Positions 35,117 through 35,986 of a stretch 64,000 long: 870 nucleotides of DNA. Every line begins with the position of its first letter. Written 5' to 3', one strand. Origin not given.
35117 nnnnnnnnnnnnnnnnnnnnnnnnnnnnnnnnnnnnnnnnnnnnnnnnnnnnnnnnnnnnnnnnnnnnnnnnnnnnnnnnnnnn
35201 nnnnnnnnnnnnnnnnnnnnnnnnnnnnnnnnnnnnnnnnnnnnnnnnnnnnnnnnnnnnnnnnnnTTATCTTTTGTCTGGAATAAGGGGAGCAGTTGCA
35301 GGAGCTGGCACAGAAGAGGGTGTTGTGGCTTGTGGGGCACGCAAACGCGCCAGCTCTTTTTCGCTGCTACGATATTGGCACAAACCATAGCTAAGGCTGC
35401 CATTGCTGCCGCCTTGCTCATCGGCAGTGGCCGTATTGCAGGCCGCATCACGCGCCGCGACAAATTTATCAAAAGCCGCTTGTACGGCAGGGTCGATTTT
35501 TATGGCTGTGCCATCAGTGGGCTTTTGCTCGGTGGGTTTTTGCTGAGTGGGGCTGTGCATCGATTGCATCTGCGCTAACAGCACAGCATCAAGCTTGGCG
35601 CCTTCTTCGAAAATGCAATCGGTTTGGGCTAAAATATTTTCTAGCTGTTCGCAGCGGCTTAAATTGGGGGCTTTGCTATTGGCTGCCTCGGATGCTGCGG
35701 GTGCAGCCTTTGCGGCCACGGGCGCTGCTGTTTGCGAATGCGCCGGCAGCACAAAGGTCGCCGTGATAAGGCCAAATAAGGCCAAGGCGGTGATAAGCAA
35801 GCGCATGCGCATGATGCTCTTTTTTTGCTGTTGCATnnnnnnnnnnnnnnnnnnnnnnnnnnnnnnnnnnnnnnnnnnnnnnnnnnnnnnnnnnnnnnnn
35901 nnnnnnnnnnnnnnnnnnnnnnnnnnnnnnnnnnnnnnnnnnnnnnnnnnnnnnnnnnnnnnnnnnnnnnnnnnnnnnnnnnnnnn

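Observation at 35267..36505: Lysozyme-like tail translationally coupled to an LprI/DUF1311-like periplasmic protein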

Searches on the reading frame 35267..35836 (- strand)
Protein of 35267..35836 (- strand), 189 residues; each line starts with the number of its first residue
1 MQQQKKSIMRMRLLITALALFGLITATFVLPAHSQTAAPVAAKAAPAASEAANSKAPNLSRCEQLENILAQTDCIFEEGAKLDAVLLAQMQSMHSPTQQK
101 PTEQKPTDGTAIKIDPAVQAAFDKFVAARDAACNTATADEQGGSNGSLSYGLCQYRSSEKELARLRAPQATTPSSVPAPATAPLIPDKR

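Call 3: search_protein_families(library=pfam, proteins=[window:35267-35836:-], max_evalue=1)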
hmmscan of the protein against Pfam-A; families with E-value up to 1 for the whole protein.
window:35267-35836:- (189 aa): 2 families
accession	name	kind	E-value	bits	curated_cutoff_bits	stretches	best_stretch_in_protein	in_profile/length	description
PF23275.1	TPR_23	-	0.00023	21.6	27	1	48-143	113-205/234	ESX-1 secretion-associated protein EspA-like, TPR repeats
PF07007.17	LprI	-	0.002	18.9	22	1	71-163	14-104/106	Lysozyme inhibitor LprI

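Call 4: search_protein_families(library=ncbifam, proteins=[window:35267-35836:-], max_evalue=1)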
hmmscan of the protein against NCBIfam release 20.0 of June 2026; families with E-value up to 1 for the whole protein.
window:35267-35836:- (189 aa): 1 family
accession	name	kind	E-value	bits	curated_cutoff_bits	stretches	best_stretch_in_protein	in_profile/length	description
NF005562.0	PRK07234.1-2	equivalog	0.057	12.4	413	1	17-92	215-288/492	putative monovalent cation/H+ antiporter subunit D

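Call 10: search_solved_structures(query=window:35267-35836:-, max_evalue=10, show_alignments=2)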
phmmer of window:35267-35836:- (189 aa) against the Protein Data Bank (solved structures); distinct sequences matched with E-value up to 10: 2.
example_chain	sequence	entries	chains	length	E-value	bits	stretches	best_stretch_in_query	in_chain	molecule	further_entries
3gi7_A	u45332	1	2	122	0.29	14.2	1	115-179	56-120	Secreted protein of unknown function DUF1311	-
8jjr_d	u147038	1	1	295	2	11.5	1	15-52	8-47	PsaD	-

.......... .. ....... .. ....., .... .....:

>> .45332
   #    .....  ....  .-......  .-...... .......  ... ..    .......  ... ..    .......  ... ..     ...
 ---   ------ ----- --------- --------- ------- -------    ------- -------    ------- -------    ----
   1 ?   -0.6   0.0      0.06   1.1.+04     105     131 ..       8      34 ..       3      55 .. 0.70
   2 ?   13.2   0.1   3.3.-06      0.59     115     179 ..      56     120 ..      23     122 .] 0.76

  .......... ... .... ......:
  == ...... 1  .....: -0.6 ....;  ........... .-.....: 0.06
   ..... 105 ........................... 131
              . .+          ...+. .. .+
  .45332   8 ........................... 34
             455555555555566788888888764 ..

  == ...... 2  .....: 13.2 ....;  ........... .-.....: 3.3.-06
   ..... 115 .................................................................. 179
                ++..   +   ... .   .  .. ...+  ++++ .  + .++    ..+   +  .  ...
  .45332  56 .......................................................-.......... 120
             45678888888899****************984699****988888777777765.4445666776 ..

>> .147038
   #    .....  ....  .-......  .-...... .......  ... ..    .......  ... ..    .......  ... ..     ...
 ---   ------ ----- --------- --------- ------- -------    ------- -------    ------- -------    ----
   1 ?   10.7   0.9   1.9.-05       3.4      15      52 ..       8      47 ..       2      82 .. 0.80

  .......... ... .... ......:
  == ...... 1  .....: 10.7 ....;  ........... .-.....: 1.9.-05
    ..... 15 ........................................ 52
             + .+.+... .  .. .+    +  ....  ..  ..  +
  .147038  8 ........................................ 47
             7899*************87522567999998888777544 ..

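Call 11: find_homologous_proteins(query=window:35267-35836:-, max_evalue=0.001)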
Query window:35267-35836:- (189 aa): 1 proteins with E <= 0.001 among 1229 candidates.
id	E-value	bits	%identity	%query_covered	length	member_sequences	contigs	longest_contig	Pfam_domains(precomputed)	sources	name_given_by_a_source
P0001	1.1e-113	395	100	100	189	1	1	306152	-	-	-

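Call 20: search_protein_representatives(protein=window:35267-35836:-)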
Query: 189 residues. Proteins with E-value up to 0.001 (for the whole library): 1; up to 1e-10: 1; up to 1e-30: 1. The best 1 are listed.
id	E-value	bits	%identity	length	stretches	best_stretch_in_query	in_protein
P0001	3.5e-114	394.5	100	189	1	1-189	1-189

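Call 22: find_encoding_contigs(protein=P0001, flank=3000, max_places=3)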
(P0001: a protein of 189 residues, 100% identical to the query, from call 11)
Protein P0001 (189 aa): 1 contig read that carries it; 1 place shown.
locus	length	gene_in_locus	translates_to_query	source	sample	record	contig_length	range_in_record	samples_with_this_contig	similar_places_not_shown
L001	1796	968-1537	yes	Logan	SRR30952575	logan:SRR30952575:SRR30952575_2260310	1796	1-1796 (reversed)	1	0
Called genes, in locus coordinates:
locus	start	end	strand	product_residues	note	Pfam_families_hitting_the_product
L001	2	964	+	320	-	?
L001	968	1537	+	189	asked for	-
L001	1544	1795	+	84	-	?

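Call 29: predict_structure(protein=window:35267-35836:-)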
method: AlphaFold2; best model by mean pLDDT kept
length: 189 residues; sequences in the alignment: 1
mean_pLDDT: 56.4   pTM: 0.38
mean pLDDT of the five models: 56.4, 51.4, 49.7, 48.4, 46.0
residues with pLDDT >= 90: 0; 70-90: 20; 50-70: 104; < 50: 65
segments of 3 or more residues with pLDDT < 50: 2-4, 30-58, 98-100, 157-162, 164-174
pLDDT, mean of each block of 10 residues (from residue 1): 57 68 57 42 41 47 56 67 71 56 54 68 70 63 54 52 46 49 54
secondary structure, 60 per line:
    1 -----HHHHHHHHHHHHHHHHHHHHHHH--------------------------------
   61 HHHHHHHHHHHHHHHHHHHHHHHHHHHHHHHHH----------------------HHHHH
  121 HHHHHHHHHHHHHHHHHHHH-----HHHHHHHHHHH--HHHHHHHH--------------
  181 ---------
elements in order: H6-28 H61-93 H116-140 H146-156 H159-166

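Call 74: fold_search(model_id=the predicted structure, library=pdb)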
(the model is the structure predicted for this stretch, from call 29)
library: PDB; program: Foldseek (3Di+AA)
matches with E <= 10: 50; with E <= 0.001: 0
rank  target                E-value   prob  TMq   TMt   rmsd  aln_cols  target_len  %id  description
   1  6kn5                  1.1e+00  0.11  0.20  0.17  16.0       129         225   13  Crystal structure of AFF4 C-terminal domain (released 2020-07-08)
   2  6r80                  2.3e+00  0.08  0.21  0.18  17.8       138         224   12  Structure of AFF4 C-terminal homology domain (released 2019-06-12)
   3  8qae_C                3.4e+00  0.25  0.32  0.57   4.9       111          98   14  X-ray crystal structure of a de novo designed single-chain antiparallel 6-helix alpha-helical barrel, sc-apCC-6-SLLA (released 2024-07-03)
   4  9fqr_EU               3.8e+00  0.06  0.19  0.21  26.7       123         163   15  96-nm repeat of axonemal doublet microtubules from bovine sperm (released 2025-03-26)
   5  4mhl                  4.6e+00  0.05  0.21  0.24  24.4       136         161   15  The crystal structure of human interleukin-11 (released 2014-09-03)
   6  3lgk                  4.9e+00  0.10  0.17  0.11   2.5        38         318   21  D99N Epi-isozizaene synthase (released 2010-02-09)
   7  7kj9                  5.6e+00  0.08  0.17  0.10   2.5        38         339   21  Wild-type epi-isozizaene synthase: complex with 3 Mg2+ and risedronate (released 2020-12-16)
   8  8i7r_D5               6.0e+00  0.13  0.31  0.44  19.9       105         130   13  In situ structure of axonemal doublet microtubules in mouse sperm with 48-nm repeat (released 2023-10-11)
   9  4lz3                  6.0e+00  0.09  0.17  0.10   2.4        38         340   21  F95H Epi-isozizaene synthase: Complex with Mg, inorganic pyrophosphate and benzyl triethyl ammonium cation (released 2013-12-18)
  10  8esw_BL               6.0e+00  0.08  0.28  0.34  13.9       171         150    8  Structure of mitochondrial complex I from Drosophila melanogaster, Flexible-class 1 (released 2023-03-29)
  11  7cb0_D                6.0e+00  0.04  0.14  0.07   7.5        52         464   15  The apo 6-phosphogluconate dehydrogenase from Staphylococcus aureus (strain Newman) (released 2021-04-07)
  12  7cb6_C                6.0e+00  0.04  0.14  0.07   7.5        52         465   15  The silver-bound 6-phosphogluconate dehydrogenase from Staphylococcus aureus (strain Newman) (released 2021-04-07)
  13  5xuz_E                6.4e+00  0.11  0.33  0.07   7.6       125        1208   16  Crystal structure of Lachnospiraceae bacterium ND2006 Cpf1 in complex with crRNA and target DNA (CCCA PAM) (released 2017-08-09)
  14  5j9t_D                6.4e+00  0.10  0.28  0.42  17.7       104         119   14  Crystal structure of the NuA4 core complex (released 2016-10-26)
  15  8su1                  6.4e+00  0.08  0.17  0.10   2.5        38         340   21  F96H epi-Isozizaene Synthase: complex with 3 Mg2+ and pamidronate (released 2023-07-26)
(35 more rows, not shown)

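Call 108: search_protein_families(library=padloc, proteins=[window:35267-35836:-], max_evalue=0.01)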
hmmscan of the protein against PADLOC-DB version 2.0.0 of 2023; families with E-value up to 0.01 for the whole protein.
window:35267-35836:- (189 aa): 0 families

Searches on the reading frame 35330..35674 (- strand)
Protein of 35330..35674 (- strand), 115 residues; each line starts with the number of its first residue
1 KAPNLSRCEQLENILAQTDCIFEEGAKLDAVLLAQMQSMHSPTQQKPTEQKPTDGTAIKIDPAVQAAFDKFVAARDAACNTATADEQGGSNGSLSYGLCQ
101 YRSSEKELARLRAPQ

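Call 75: search_dna_similar(query=window:35330-35674:-, collection=plasmids, mode=protein, max_evalue=10, max_rows=40)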
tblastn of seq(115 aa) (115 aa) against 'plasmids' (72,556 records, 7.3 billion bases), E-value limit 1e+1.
Records with a match: 1; places in all: 1; records where one place covers at least 80% of the query: 0.
Best place of each record, by identity: <60% 1.
By first word of the organism name: Anabaena 1.
By predicted mobility (MOB-suite, as given by PLSDB): non-mobilizable 1.
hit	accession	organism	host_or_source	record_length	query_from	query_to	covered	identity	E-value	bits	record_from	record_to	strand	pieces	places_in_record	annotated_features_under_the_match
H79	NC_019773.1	Anabaena cylindrica PCC 7122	water, most likely pond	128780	36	71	31%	44.4%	8e-1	35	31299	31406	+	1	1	none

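Call 76: search_protein_families(library=pfam, proteins=[window:35330-35665:-], max_evalue=10)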
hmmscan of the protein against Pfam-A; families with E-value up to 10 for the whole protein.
seq(112 aa): 2 families
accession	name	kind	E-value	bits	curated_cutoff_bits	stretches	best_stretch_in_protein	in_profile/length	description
PF07007.17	LprI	-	0.0005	20.8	22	1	14-106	14-104/106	Lysozyme inhibitor LprI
PF23275.1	TPR_23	-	0.0015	18.9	27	1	4-86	126-205/234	ESX-1 secretion-associated protein EspA-like, TPR repeats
